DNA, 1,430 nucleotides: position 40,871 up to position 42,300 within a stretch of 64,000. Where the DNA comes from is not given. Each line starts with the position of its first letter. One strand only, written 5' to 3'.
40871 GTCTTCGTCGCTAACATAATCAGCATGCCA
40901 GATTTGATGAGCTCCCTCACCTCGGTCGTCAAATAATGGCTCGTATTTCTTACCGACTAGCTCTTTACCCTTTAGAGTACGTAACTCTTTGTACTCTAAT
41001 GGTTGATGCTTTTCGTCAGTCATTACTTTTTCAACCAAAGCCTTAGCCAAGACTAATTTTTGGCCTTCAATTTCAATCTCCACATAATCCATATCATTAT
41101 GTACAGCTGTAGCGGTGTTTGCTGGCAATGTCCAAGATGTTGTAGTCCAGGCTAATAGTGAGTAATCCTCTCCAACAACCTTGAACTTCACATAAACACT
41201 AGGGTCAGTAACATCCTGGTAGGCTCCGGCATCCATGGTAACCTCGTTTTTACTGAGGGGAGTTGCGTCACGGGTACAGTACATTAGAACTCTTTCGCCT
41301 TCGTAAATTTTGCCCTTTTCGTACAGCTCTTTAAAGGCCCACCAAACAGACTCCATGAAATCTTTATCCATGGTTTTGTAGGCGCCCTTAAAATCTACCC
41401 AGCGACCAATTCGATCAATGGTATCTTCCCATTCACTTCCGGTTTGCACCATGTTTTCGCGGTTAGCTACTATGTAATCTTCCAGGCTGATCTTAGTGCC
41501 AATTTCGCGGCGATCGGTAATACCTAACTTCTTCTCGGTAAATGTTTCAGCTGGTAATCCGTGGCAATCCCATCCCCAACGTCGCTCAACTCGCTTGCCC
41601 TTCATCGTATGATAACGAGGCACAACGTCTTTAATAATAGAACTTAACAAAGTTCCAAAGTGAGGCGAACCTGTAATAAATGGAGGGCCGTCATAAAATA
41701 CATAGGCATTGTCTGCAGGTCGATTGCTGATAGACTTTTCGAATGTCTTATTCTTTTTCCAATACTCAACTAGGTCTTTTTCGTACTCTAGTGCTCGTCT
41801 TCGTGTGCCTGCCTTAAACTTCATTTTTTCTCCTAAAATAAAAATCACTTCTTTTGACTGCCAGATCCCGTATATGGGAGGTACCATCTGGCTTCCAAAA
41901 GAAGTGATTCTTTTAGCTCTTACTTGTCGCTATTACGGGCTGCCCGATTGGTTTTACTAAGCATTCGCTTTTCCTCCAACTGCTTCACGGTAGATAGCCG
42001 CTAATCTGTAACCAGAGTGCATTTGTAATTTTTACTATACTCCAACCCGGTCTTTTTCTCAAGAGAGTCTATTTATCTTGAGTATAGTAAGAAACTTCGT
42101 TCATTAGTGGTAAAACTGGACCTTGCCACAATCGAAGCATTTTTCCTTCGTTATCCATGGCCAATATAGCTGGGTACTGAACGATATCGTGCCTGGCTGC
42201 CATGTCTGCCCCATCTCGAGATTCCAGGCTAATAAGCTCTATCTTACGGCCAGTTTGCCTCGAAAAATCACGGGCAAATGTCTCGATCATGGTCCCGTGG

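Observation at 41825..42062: T-box-like ileS leader with the antiterminator nested inside, rather than competing with, the terminator stem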

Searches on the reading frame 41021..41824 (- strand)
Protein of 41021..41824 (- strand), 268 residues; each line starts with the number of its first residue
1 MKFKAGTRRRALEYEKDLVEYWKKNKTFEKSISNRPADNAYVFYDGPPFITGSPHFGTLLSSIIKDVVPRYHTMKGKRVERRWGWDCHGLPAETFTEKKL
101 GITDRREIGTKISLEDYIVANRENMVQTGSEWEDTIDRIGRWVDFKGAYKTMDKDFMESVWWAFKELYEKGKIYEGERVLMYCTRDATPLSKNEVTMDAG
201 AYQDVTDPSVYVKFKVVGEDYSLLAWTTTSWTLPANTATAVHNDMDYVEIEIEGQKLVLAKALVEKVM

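Call 10: find_related_loci(query=window:41021-41824:-, collection=genome_contigs, flank=1500)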
Query seq(268 aa) (268 aa) in genome_contigs; peptide patterns used: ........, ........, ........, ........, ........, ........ (x = any residue, [..] = any of these).
600 stretches matched a pattern (row limit reached: there are more); 581 encode a relative of the query (tblastn E <= 1e-3); the best 80 are kept; 80 distinct loci.
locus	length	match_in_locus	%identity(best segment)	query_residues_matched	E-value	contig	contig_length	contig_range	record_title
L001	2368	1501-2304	82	1-268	2e-159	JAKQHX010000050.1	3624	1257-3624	MAG: bacterium isolate USDE_metabat.59 k141_1096786, whole genome shotgun sequence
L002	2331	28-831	81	1-268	8e-155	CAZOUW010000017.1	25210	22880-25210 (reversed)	MAG TPA_asm: uncultured Candidatus Saccharibacteria bacterium isolate SRP133034_co1_52 genome assembly, contig: NODE_187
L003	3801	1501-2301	78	1-268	1e-144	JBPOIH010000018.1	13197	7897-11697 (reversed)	MAG: Patescibacteria group bacterium isolate MAG_90 c_000000450466, whole genome shotgun sequence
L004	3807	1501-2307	78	1-268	1e-143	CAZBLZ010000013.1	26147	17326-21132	MAG TPA_asm: uncultured Candidatus Saccharibacteria bacterium isolate SRP200132_co1_634 genome assembly, contig: NODE_32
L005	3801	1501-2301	77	1-268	1e-142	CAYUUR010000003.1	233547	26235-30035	MAG TPA_asm: uncultured Candidatus Saccharibacteria bacterium isolate SRP342105_co1_352 genome assembly, contig: NODE_46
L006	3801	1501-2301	75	1-268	5e-140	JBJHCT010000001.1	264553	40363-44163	MAG: Candidatus Saccharibacteria bacterium isolate SF2967_J5348.maxbin.058 NODE_28_length_264553_cov_1.854738, whole gen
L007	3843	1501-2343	76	1-268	6e-139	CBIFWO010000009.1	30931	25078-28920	MAG TPA_asm: uncultured bacterium isolate ERR14720264_binner12_Refined_13 genome assembly, contig: ERZ27336811.30, whole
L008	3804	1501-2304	76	1-268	5e-139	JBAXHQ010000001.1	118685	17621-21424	MAG: Candidatus Saccharibacteria bacterium isolate ELA327 MAG327_1, whole genome shotgun sequence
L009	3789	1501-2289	78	6-268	1e-138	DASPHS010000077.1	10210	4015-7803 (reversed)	MAG TPA_asm: Candidatus Saccharimonadales bacterium isolate SMAG_U11962 k141_734734, whole genome shotgun sequence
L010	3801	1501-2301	74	1-268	1e-138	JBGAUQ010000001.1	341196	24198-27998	MAG: Candidatus Saccharimonadales bacterium isolate MAG_AAO_AS.77 AAOAS-77_NODE_1_length_341196_cov_10.715592, whole gen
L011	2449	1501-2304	75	1-267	3e-142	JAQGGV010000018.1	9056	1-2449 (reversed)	MAG: Candidatus Saccharibacteria bacterium isolate RYN_416 scaffold_2013710, whole genome shotgun sequence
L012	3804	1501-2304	75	1-268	2e-135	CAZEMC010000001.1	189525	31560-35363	MAG TPA_asm: uncultured Candidatus Saccharibacteria bacterium isolate SRP342105_co1_113 genome assembly, contig: NODE_75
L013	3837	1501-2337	72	1-268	1e-134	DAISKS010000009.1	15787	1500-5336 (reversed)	MAG TPA_asm: Candidatus Saccharibacteria bacterium isolate CTOTU26095 NODE_1623_length_15787_cov_7.303966, whole genome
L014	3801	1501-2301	72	1-268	3e-133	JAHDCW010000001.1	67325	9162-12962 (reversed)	MAG: Candidatus Paceibacterota bacterium isolate MAG-143 RZ_1149, whole genome shotgun sequence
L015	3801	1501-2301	71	1-268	2e-133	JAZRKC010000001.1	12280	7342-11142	MAG: Candidatus Saccharimonas sp. isolate T1900045451_YK20190142.MAGScoT_cleanbin_000055 SGB_7178_k141_1307287, whole ge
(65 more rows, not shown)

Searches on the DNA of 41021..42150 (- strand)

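Call 4: search_rna_families(source=window, start=41750, end=42150, threshold=evalue, max_evalue=10, show_alignments=5)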
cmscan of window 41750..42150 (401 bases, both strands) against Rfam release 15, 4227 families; matches with E-value up to 10: 6.
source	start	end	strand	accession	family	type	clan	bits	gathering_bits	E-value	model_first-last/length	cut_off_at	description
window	41839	41912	-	RF03850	mir-961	Gene; miRNA;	-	22.8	100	0.05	1-85/85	no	mir-961 microRNA precursor family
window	41910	41936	+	RF01339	CRISPR-DR27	Gene; CRISPR;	-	19.2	35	1.7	1-25/25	no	CRISPR RNA direct repeat element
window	41843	41963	-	RF02334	TtnuHACA28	Gene; snRNA; snoRNA; HACA-box;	-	18.5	130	1.5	1-134/134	no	Tetrahymena snoRNA TtnuHACA28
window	41843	41941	-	RF00561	SNORA40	Gene; snRNA; snoRNA; HACA-box;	-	17.9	51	1.2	1-128/128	no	Small nucleolar RNA SNORA40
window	41822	41881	-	RF02980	freshwater-2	Cis-reg;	-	17.4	49.9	2.7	1-84/84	no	freshwater-2 RNA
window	41844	41908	-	RF04202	MIR5380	Gene; miRNA;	-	17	150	1.2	1-137/137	no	MIR5380 microRNA precursor family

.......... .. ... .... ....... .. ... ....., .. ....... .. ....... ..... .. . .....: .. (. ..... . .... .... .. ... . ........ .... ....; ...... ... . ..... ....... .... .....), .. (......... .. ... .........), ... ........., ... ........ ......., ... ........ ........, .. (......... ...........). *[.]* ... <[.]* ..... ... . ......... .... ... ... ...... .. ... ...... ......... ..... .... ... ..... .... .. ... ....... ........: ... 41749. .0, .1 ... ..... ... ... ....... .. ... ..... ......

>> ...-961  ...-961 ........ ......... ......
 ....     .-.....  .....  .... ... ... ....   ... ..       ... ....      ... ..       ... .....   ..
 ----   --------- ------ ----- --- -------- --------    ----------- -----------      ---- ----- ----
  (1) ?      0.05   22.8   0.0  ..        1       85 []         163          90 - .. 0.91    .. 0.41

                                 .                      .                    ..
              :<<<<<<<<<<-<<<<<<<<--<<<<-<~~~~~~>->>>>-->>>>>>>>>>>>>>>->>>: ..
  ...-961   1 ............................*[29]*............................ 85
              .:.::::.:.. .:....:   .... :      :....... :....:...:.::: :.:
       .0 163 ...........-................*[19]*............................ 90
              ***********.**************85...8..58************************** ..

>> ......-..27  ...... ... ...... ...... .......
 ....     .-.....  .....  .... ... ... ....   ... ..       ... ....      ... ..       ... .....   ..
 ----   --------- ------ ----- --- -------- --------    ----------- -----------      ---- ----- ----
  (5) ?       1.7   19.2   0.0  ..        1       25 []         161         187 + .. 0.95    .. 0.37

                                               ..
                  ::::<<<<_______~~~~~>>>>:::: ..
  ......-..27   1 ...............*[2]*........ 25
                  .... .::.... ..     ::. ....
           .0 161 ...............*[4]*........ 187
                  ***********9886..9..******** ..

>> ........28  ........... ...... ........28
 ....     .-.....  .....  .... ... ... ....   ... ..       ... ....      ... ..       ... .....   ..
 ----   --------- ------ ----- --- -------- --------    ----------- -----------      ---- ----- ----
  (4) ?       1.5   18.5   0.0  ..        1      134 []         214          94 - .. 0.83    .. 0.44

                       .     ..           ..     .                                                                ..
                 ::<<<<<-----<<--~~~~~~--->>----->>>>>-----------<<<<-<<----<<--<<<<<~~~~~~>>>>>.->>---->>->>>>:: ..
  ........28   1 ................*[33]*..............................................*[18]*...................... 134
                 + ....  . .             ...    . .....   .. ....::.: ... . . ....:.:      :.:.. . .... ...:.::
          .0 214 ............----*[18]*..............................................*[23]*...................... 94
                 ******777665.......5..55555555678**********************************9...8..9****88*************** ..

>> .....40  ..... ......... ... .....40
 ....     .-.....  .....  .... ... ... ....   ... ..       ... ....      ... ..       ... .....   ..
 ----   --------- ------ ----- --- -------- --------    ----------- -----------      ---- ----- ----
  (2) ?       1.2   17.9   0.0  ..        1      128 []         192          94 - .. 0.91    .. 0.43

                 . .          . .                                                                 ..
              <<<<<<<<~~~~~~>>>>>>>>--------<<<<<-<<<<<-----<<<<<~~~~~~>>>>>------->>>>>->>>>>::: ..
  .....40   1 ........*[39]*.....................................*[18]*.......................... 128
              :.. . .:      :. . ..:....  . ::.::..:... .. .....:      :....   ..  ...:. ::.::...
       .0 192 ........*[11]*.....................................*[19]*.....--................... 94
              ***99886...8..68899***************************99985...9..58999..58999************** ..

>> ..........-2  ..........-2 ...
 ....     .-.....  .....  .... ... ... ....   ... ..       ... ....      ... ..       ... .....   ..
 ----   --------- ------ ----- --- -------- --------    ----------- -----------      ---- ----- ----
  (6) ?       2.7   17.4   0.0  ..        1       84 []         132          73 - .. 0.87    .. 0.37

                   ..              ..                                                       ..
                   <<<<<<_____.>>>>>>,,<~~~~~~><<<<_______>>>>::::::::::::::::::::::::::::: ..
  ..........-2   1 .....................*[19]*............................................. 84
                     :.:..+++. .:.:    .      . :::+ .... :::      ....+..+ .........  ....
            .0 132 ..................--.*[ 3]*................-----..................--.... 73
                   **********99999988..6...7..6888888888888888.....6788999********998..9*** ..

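Call 13: search_rna_families(sources=[L001, L011, L056, L068, L009, L012, L015, L061, L025, L026, L038, L062, L013, L041, L073, L008, L016, L040, L010, L003], threshold=gathering, show_alignments=3)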
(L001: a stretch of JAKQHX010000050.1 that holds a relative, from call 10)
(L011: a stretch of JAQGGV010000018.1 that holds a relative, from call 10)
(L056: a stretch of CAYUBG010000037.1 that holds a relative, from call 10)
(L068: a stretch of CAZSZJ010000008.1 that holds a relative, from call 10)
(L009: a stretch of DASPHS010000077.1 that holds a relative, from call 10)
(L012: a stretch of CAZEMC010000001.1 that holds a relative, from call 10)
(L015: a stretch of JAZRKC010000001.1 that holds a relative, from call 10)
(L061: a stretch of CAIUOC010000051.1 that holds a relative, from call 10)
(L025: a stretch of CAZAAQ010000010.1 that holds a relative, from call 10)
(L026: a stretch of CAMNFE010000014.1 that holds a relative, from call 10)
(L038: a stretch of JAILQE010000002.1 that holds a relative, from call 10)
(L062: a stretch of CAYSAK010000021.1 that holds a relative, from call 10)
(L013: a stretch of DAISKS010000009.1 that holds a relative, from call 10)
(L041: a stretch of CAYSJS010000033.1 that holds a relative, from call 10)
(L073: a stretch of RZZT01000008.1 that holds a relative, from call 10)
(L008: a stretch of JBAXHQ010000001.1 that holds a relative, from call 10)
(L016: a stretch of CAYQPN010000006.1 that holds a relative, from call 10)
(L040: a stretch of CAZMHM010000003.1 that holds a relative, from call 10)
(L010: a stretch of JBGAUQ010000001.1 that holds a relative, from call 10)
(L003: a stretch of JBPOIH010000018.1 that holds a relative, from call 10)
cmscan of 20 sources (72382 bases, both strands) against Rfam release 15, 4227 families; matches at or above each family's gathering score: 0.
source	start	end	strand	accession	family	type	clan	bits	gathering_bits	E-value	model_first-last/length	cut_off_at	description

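Call 14: search_rna_families(sources=[L001, L011, L056, L068, L009, L012, L015, L061, L025, L026, L038, L062, L013, L041, L073, L008, L016, L040], threshold=evalue, max_evalue=10, show_alignments=4)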
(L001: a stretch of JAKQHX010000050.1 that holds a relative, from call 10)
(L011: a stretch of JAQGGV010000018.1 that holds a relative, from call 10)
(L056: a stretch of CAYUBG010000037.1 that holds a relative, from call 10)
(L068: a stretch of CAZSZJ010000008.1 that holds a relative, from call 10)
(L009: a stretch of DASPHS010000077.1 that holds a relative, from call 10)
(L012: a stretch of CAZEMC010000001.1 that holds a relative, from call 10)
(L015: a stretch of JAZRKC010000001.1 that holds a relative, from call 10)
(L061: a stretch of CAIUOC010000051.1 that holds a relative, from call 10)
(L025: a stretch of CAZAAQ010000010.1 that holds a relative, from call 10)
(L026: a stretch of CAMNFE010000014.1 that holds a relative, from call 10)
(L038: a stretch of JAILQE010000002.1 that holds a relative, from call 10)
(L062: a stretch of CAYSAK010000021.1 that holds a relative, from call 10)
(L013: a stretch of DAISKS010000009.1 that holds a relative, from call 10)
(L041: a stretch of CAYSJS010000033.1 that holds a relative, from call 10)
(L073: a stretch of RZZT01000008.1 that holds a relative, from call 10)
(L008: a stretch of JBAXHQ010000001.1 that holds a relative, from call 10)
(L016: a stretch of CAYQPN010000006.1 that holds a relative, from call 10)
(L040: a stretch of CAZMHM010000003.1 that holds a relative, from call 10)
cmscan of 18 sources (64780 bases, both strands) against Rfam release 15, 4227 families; matches with E-value up to 10: 17.
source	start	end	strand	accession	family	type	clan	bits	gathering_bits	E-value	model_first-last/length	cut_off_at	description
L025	1251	1462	+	RF00230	T-box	Cis-reg; leader;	-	48.9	93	1.1e-07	1-219/219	no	T-box leader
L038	1320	1463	+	RF00230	T-box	Cis-reg; leader;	-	47.9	93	2.1e-07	1-219/219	no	T-box leader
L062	1328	1463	+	RF00230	T-box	Cis-reg; leader;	-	40.5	93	1.7e-05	1-219/219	no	T-box leader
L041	1282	1464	+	RF00230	T-box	Cis-reg; leader;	-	40.1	93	2e-05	1-219/219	no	T-box leader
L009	1269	1446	+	RF00230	T-box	Cis-reg; leader;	-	37.1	93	0.00012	1-219/219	no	T-box leader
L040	1264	1466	+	RF00230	T-box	Cis-reg; leader;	-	36.8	93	0.00015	1-219/219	no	T-box leader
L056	1290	1464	+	RF00230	T-box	Cis-reg; leader;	-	35.2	93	0.00039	1-219/219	no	T-box leader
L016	1301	1463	+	RF00230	T-box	Cis-reg; leader;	-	35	93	0.00042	1-219/219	no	T-box leader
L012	1246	1458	+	RF00230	T-box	Cis-reg; leader;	-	33.6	93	0.00096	1-219/219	no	T-box leader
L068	1269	1464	+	RF00230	T-box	Cis-reg; leader;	-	30.6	93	0.0057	1-219/219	no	T-box leader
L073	1300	1468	+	RF00230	T-box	Cis-reg; leader;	-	30.1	93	0.0079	1-219/219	no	T-box leader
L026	1298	1459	+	RF00230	T-box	Cis-reg; leader;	-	28.9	93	0.016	1-219/219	no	T-box leader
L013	1265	1463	+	RF00230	T-box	Cis-reg; leader;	-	23.8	93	0.32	1-219/219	no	T-box leader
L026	1220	1278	+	RF00849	mir-60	Gene; miRNA;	-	21.8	67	8.6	1-72/72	no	mir-60 microRNA precursor family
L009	872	958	-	RF00624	P9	Gene;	-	20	43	8.4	1-74/74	no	Pseudomonas sRNA P9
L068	1846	1921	-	RF01249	snR190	Gene; snRNA; snoRNA; CD-box;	CL00044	19.4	40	3.9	1-198/198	no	Small nucleolar RNA snR190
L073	2961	3084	+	RF03068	RT-3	Gene; sRNA;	-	17.6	40.5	8.1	1-148/148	no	RT-3 RNA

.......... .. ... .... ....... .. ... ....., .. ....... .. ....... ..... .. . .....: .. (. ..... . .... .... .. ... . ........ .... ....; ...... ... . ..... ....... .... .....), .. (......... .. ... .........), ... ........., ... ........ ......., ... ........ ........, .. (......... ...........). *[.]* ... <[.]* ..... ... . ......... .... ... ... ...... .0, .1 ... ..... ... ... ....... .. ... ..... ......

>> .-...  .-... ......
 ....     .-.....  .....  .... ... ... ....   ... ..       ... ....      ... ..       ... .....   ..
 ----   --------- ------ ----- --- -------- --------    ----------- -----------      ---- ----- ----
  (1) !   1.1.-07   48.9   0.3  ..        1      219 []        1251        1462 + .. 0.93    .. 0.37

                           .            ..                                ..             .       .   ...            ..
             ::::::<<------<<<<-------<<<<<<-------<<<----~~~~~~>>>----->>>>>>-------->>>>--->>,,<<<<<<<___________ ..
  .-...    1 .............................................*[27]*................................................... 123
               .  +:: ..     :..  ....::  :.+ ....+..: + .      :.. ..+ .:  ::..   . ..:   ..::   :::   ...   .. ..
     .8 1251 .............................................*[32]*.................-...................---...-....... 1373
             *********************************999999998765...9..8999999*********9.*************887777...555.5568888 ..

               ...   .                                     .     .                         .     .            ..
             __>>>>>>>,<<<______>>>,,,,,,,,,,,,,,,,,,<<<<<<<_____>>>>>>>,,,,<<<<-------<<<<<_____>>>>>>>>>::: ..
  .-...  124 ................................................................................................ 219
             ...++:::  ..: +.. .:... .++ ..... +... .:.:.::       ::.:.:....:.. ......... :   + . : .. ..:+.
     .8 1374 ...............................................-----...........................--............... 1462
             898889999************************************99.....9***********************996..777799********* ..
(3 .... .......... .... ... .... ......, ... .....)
